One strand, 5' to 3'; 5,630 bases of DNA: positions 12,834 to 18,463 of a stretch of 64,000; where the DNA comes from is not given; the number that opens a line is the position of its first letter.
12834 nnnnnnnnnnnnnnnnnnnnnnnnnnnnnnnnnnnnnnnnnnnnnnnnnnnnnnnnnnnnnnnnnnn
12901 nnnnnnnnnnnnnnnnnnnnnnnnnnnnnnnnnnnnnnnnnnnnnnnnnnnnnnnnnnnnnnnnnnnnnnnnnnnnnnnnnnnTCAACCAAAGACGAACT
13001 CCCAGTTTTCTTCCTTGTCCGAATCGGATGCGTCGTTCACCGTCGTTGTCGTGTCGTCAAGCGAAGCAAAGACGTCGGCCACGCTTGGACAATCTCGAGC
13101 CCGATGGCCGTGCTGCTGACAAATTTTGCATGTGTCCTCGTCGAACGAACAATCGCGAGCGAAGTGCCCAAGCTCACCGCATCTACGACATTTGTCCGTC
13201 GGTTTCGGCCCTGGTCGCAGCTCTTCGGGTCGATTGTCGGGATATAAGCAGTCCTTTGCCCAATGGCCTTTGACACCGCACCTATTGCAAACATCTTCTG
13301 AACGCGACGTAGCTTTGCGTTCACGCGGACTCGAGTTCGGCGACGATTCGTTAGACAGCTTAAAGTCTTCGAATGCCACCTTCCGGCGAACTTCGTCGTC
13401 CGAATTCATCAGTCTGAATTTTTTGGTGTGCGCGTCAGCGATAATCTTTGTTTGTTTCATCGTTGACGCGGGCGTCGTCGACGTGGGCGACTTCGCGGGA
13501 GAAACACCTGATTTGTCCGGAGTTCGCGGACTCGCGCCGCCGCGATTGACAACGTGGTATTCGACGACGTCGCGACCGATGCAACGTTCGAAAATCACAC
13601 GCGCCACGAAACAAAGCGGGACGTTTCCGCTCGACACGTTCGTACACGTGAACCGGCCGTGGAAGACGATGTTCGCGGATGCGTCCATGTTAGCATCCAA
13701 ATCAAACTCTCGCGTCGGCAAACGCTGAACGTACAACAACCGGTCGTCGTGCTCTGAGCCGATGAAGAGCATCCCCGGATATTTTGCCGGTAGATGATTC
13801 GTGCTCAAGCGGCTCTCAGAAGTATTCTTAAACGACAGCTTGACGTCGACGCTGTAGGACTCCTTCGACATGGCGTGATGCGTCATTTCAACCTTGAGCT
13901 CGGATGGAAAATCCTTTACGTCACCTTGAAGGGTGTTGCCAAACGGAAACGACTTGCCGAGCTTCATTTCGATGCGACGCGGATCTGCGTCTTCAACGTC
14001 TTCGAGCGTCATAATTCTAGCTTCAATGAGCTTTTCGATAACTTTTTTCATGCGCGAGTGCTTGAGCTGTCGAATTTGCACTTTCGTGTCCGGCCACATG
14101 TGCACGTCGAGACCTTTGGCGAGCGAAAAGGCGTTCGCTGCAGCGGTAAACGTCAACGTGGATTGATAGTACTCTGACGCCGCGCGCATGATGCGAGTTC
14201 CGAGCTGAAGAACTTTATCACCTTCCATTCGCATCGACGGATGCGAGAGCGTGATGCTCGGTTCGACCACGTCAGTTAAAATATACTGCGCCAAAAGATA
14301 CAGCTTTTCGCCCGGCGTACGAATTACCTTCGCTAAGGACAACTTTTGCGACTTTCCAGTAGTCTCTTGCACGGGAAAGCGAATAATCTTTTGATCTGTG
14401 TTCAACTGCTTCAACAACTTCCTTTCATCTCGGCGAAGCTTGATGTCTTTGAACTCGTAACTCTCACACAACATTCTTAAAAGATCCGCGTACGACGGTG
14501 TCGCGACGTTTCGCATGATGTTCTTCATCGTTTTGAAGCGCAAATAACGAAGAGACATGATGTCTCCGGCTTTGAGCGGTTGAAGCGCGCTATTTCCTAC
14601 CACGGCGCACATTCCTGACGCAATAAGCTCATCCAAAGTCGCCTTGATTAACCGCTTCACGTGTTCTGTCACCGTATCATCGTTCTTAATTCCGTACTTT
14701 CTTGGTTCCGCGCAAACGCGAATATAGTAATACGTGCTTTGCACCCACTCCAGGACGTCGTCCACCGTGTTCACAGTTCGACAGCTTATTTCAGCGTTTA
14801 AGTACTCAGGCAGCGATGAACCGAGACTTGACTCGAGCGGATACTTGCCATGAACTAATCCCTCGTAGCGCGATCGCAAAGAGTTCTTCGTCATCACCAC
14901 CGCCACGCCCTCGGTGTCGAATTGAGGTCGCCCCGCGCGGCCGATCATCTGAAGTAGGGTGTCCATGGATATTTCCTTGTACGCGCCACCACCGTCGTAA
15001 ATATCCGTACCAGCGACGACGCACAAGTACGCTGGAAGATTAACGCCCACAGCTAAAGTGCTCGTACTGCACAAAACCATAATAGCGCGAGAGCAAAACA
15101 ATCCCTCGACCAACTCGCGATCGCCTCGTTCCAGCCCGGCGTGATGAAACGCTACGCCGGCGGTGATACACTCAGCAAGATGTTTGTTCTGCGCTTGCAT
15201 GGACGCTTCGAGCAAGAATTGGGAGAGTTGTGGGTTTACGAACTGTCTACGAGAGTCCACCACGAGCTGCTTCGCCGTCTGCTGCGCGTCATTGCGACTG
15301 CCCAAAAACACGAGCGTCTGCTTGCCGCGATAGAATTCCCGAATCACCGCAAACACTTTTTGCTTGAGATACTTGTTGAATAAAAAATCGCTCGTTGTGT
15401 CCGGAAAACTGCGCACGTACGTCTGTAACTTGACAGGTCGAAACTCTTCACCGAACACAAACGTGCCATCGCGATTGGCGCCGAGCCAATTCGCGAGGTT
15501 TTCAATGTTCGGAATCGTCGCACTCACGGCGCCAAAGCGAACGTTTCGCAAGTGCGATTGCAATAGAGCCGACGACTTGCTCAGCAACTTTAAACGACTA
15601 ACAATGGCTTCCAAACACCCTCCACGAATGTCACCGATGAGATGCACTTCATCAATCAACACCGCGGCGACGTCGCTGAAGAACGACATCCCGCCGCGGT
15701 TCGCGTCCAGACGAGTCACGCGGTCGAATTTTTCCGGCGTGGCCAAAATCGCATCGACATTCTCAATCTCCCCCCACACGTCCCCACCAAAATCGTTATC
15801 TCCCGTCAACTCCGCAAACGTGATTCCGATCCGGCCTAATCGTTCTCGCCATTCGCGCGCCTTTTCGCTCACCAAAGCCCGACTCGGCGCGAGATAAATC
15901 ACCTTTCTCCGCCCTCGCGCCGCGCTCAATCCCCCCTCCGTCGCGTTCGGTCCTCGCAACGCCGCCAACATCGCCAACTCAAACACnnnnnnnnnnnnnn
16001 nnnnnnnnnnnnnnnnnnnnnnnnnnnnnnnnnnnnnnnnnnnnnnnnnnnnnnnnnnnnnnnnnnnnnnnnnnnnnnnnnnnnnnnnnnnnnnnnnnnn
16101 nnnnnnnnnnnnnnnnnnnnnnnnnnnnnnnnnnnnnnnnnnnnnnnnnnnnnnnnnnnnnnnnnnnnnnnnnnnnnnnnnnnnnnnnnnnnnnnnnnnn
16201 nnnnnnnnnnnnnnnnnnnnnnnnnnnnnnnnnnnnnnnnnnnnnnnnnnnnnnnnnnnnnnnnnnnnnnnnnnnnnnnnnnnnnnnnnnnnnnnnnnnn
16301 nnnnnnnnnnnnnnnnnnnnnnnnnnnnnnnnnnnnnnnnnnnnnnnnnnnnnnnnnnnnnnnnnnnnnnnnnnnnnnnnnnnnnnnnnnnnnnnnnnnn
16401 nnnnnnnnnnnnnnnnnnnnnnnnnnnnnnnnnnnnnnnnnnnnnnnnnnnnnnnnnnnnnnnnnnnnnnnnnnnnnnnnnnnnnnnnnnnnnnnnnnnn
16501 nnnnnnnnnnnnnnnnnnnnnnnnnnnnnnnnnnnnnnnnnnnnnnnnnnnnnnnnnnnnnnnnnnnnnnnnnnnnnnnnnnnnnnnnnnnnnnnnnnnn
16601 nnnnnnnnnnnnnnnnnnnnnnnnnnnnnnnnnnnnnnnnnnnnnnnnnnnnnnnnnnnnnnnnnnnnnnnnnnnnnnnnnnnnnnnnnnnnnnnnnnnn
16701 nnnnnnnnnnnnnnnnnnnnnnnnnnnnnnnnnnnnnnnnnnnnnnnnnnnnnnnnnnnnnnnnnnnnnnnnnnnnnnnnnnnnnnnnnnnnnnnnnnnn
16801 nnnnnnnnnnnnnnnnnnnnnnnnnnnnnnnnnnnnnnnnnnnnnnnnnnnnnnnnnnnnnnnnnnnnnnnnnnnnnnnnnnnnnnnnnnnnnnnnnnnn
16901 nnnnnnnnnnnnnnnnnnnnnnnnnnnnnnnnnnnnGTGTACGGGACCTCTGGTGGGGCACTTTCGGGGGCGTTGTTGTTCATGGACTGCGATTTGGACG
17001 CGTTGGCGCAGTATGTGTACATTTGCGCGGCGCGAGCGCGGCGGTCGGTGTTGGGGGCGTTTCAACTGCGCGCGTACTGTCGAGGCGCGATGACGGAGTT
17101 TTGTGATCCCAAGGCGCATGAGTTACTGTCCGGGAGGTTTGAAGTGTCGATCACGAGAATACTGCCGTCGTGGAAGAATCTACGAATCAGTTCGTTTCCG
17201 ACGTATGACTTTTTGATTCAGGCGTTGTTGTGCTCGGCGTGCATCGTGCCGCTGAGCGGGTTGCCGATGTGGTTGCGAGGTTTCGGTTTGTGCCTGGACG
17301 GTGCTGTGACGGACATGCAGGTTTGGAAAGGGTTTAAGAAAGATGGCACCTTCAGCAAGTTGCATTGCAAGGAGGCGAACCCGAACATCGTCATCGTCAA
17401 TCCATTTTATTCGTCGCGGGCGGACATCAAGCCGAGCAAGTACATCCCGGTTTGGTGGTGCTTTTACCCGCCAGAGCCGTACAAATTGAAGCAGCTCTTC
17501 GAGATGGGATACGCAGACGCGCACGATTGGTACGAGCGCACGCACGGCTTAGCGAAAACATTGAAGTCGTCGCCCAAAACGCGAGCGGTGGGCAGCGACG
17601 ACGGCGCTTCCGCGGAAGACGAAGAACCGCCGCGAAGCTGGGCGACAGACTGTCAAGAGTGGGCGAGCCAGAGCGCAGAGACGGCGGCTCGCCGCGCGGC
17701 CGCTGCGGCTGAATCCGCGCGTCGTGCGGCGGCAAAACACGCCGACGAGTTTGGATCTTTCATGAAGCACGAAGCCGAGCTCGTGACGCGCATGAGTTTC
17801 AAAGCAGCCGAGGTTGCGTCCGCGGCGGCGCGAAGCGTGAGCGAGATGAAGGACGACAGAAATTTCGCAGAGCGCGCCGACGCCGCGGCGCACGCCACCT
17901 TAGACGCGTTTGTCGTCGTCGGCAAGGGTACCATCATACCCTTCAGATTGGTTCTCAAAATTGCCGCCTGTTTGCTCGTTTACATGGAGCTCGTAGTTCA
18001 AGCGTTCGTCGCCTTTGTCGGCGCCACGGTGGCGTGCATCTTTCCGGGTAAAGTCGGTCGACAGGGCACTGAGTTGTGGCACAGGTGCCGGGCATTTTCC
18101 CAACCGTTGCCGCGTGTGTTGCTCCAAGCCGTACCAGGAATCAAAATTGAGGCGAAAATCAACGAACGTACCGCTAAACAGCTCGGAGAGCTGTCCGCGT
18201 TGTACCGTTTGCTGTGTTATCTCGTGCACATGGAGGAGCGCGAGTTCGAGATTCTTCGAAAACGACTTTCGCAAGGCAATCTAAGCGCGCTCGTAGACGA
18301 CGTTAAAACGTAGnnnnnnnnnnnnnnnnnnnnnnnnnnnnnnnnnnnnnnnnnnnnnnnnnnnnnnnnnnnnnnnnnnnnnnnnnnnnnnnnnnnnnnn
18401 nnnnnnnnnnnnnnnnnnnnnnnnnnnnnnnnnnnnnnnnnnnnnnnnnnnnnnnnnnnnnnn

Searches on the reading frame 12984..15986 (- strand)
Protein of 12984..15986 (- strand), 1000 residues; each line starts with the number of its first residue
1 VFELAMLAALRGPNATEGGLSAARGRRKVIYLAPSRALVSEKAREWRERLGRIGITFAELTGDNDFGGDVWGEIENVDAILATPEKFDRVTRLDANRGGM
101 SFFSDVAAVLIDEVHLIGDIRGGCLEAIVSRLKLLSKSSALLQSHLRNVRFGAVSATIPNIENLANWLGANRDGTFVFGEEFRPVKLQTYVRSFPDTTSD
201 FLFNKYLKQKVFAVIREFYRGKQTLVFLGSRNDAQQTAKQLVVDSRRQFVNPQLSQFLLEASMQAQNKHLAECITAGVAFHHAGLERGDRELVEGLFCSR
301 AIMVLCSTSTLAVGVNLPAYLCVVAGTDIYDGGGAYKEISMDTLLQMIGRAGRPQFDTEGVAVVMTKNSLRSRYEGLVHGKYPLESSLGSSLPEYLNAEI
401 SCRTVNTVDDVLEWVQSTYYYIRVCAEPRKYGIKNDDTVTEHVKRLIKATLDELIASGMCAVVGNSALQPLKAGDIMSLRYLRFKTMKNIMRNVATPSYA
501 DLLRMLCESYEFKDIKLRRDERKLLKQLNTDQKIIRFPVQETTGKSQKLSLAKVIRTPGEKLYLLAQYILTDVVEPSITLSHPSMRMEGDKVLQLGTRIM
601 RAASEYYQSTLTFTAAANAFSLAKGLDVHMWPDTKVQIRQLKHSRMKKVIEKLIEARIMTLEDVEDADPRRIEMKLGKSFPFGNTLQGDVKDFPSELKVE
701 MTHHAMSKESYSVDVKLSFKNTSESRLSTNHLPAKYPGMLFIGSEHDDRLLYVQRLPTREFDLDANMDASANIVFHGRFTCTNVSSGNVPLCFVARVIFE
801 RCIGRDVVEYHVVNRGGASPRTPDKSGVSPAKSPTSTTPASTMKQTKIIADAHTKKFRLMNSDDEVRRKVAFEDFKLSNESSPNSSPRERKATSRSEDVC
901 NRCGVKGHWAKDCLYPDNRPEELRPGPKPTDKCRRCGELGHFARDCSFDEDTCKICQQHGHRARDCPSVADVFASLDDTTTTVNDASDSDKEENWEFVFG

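Call 18: search_protein_families(library=pfam, proteins=[window:12984-15986:-], max_evalue=0.00001)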
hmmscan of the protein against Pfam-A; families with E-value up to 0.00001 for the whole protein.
window:12984-15986:- (1000 aa): 6 families
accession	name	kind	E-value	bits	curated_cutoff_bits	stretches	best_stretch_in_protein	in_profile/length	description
PF02889.21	Sec63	-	3.9e-25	89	25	1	470-760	1-208/252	Sec63 Brl domain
PF00098.28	zf-CCHC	-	9.1e-16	57.6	20.8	1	932-947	2-17/18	Zinc knuckle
PF00270.35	DEAD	-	9.4e-16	58.4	26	1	2-163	31-166/167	DEAD/DEAH box helicase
PF23445.2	SNRNP200_wHTH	-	6.8e-14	52.3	27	1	385-462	1-80/82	Winged Helix-turn-helix domain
PF13696.11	zf-CCHC_2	-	3.4e-10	40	27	0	899-913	5-19/21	Zinc knuckle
PF00271.37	Helicase_C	-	2.3e-07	31.5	23.5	1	267-354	31-109/110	Helicase conserved C-terminal domain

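Call 51: search_solved_structures(query=window:12984-15986:-, max_evalue=1e-30)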
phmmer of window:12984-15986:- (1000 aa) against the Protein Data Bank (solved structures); distinct sequences matched with E-value up to 1e-30: 22.
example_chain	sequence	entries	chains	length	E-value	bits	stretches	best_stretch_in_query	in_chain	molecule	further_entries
7zpq_CA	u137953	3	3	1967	6.3e-148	497.6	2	27-571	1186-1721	SLH1 isoform 1 | RQC trigger complex helicase SLH1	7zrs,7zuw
8alz_B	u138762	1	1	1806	7.5e-146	490.7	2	27-527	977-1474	Activating signal cointegrator 1 complex subunit 3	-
4f92_B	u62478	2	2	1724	4.2e-136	458.4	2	28-698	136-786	U5 small nuclear ribonucleoprotein 200 kDa helicase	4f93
6qdv_B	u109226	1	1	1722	2.3e-135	456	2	28-695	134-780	U5 small nuclear ribonucleoprotein 200 kDa helicase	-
4f91_B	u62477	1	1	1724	2.4e-135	456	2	28-695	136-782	U5 small nuclear ribonucleoprotein 200 kDa helicase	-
5urj_A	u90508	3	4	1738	2.4e-135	455.9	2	28-695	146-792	U5 small nuclear ribonucleoprotein 200 kDa helicase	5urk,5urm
4kit_B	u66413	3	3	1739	2.5e-135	455.9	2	28-695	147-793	U5 small nuclear ribonucleoprotein 200 kDa helicase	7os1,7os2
6s8q_B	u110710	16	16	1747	2.5e-135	455.9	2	28-695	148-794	U5 small nuclear ribonucleoprotein 200 kDa helicase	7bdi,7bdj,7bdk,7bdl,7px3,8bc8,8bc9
6s8o_B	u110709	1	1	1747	4.6e-135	455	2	28-695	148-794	U5 small nuclear ribonucleoprotein 200 kDa helicase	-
3jcr_C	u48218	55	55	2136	5.9e-135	454.6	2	28-695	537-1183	hBrr2 | U5 small nuclear ribonucleoprotein 200 kDa helicase | Brr2, U5 small nuclear ribonucleoprotein 200 kDa helicase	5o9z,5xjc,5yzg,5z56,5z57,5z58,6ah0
6s9i_B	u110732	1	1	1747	6.8e-135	454.4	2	28-695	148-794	U5 small nuclear ribonucleoprotein 200 kDa helicase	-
6qv3_A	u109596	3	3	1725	1.1e-121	410.7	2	5-569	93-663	Pre-mRNA splicing helicase-like protein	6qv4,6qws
5m59_A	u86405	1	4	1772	1.2e-121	410.6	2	5-569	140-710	Pre-mRNA splicing helicase-like protein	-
8ro0_B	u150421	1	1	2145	4.4e-119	402.1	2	17-545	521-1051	U5 small nuclear ribonucleoprotein 200 kDa helicase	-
5dca_A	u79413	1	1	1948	3.3e-106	359.5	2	27-532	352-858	Pre-mRNA-splicing helicase BRR2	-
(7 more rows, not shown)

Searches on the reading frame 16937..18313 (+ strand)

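Call 21: search_protein_families(library=pfam, proteins=[window:16937-18313:+], max_evalue=0.00001)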
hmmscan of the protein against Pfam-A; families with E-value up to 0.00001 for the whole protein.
window:16937-18313:+ (458 aa): 0 families

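Call 68: search_protein_families(library=pfam, proteins=[window:16937-18313:+], max_evalue=0.01)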
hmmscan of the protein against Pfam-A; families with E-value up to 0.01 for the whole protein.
window:16937-18313:+ (458 aa): 1 family
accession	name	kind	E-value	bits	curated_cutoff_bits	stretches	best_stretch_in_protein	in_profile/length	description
PF01734.28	Patatin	-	1.8e-05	25.5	27.7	1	1-127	31-184/191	Patatin-like phospholipase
